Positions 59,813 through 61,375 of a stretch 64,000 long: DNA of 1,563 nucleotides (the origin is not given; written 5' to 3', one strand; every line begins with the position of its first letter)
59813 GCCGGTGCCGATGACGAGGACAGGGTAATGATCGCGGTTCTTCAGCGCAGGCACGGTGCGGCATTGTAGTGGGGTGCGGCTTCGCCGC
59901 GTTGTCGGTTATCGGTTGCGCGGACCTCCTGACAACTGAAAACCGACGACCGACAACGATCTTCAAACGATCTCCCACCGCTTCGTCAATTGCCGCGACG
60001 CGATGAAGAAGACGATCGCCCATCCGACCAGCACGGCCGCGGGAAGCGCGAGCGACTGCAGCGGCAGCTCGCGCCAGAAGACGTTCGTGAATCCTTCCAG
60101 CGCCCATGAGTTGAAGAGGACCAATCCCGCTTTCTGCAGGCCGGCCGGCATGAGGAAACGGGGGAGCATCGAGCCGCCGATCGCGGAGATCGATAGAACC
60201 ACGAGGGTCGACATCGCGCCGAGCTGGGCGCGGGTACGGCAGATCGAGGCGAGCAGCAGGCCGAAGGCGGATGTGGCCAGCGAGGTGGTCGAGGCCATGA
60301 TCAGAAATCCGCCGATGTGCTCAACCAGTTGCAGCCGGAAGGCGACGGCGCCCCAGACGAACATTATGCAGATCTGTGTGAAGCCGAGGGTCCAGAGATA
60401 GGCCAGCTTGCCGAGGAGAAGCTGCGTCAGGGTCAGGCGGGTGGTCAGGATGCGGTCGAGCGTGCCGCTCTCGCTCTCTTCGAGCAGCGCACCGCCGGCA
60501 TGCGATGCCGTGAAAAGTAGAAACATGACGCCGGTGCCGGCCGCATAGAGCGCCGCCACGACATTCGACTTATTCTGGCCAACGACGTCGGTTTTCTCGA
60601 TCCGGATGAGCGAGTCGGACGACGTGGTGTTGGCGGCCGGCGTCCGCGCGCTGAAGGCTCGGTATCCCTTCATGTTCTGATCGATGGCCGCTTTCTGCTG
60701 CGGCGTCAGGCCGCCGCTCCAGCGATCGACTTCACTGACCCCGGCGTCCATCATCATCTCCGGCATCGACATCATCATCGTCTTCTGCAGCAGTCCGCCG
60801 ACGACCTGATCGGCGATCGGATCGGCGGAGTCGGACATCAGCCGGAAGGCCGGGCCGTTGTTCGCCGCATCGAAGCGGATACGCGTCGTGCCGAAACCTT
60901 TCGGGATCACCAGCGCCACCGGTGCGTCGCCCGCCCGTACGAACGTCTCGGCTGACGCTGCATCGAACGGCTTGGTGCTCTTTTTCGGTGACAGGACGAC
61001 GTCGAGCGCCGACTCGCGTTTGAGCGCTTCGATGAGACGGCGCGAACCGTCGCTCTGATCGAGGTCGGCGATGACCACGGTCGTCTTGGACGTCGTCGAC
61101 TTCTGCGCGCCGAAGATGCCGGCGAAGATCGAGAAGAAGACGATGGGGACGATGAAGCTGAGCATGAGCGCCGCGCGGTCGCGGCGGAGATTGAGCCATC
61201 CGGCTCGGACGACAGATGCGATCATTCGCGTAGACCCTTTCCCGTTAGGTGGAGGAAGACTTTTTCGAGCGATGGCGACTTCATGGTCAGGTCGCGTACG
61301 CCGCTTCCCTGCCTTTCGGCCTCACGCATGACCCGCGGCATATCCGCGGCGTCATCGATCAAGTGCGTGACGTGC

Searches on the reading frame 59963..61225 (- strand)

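Call 16: search_protein_families(library=pfam, proteins=[window:59963-61225:-], max_evalue=0.001)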
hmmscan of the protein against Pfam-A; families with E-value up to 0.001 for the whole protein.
window:59963-61225:- (420 aa): 3 families
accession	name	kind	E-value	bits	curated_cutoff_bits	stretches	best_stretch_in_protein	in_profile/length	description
PF12698.13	ABC2_membrane_3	-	5.6e-37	128.1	31.6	1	20-410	4-345/347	ABC-2 family transporter protein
PF01061.29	ABC2_membrane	-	1.7e-15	57.6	26.9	1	225-383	51-210/211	ABC-2 type transporter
PF12679.13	ABC2_membrane_2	-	1.5e-07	31.4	27.2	1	5-346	3-197/283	ABC-2 family transporter protein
